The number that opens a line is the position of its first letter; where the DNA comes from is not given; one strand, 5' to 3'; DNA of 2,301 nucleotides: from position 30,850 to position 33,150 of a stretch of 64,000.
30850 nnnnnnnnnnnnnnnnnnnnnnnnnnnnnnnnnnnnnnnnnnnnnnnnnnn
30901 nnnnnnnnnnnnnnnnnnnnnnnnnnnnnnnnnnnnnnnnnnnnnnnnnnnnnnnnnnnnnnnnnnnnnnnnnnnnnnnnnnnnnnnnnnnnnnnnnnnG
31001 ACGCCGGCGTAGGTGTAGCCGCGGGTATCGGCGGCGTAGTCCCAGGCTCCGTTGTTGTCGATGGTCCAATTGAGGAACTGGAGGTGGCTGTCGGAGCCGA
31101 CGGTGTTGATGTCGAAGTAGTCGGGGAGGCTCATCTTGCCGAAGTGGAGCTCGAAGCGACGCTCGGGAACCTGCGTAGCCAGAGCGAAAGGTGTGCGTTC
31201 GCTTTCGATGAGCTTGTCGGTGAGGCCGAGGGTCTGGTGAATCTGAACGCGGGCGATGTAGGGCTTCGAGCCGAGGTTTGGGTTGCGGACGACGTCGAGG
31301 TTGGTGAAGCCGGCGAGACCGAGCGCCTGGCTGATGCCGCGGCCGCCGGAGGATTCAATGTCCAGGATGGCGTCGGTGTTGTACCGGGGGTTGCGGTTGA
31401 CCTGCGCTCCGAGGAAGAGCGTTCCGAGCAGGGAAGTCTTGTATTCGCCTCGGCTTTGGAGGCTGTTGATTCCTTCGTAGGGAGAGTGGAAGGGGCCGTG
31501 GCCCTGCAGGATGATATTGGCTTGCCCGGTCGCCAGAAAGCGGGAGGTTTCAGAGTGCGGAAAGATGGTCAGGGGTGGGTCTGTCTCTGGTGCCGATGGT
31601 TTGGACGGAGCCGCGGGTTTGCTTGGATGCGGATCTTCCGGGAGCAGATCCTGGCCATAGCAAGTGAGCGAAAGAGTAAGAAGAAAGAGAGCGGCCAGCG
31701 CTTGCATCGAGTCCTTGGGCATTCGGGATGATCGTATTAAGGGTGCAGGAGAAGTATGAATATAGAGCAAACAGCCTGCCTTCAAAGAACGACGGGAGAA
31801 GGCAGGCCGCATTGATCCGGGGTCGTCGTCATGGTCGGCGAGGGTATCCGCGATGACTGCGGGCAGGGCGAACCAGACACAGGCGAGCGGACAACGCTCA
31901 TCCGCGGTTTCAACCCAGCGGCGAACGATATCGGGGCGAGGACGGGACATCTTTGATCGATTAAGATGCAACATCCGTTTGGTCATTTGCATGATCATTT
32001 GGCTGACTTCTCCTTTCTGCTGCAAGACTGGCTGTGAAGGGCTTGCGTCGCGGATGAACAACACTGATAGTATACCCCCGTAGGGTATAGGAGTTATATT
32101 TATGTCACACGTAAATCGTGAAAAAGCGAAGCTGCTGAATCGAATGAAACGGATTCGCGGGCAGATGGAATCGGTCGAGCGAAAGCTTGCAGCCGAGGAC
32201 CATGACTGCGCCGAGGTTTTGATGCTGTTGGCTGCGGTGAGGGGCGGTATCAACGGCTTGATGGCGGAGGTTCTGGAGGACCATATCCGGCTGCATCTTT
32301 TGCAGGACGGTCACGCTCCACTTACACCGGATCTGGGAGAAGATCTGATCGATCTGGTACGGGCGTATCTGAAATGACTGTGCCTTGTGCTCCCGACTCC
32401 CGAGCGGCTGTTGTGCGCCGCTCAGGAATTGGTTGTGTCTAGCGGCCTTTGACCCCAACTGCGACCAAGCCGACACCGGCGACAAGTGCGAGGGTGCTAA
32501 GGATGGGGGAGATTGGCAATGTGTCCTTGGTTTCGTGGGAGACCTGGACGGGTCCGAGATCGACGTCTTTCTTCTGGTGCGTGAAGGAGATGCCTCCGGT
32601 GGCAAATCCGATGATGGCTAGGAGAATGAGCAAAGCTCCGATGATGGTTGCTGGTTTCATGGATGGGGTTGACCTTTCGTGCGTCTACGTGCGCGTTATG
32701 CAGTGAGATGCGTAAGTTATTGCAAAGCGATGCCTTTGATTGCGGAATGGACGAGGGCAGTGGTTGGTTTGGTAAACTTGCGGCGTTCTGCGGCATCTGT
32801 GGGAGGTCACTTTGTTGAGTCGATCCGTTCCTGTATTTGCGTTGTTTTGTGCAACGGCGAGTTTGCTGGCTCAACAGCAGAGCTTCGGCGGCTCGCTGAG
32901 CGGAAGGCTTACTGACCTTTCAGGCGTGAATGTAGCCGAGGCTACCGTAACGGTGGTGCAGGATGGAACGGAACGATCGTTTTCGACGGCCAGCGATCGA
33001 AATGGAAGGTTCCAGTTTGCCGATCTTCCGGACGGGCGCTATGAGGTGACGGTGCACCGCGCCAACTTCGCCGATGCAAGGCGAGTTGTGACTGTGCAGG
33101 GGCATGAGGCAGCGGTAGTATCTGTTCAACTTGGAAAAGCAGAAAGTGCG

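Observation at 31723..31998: Cys/His/Asp-containing leader ORF with an internal hairpin, in frame with the porin: possible metal-sensing leader or fused micro-protein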

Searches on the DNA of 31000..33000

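Call 3: search_rna_families(source=window, start=31000, end=33000, threshold=evalue, max_evalue=10, show_alignments=3)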
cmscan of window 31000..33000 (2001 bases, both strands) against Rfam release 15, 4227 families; matches with E-value up to 10: 3.
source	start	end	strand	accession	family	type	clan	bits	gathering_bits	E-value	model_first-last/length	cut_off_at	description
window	32399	32426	-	RF03819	mir-Ro6-3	Gene; miRNA;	-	21.2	79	3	1-72/72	no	mir-Ro6-3 microRNA precursor family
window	32607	32647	+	RF01308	sR58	Gene; snRNA; snoRNA; CD-box;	-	18.1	55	0.64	1-55/55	no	Small nucleolar RNA sR58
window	32252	32322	-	RF01508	BYDV_5_UTR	Cis-reg;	-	13.2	75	6.2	1-149/149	no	Barley yellow dwarf virus 5'UTR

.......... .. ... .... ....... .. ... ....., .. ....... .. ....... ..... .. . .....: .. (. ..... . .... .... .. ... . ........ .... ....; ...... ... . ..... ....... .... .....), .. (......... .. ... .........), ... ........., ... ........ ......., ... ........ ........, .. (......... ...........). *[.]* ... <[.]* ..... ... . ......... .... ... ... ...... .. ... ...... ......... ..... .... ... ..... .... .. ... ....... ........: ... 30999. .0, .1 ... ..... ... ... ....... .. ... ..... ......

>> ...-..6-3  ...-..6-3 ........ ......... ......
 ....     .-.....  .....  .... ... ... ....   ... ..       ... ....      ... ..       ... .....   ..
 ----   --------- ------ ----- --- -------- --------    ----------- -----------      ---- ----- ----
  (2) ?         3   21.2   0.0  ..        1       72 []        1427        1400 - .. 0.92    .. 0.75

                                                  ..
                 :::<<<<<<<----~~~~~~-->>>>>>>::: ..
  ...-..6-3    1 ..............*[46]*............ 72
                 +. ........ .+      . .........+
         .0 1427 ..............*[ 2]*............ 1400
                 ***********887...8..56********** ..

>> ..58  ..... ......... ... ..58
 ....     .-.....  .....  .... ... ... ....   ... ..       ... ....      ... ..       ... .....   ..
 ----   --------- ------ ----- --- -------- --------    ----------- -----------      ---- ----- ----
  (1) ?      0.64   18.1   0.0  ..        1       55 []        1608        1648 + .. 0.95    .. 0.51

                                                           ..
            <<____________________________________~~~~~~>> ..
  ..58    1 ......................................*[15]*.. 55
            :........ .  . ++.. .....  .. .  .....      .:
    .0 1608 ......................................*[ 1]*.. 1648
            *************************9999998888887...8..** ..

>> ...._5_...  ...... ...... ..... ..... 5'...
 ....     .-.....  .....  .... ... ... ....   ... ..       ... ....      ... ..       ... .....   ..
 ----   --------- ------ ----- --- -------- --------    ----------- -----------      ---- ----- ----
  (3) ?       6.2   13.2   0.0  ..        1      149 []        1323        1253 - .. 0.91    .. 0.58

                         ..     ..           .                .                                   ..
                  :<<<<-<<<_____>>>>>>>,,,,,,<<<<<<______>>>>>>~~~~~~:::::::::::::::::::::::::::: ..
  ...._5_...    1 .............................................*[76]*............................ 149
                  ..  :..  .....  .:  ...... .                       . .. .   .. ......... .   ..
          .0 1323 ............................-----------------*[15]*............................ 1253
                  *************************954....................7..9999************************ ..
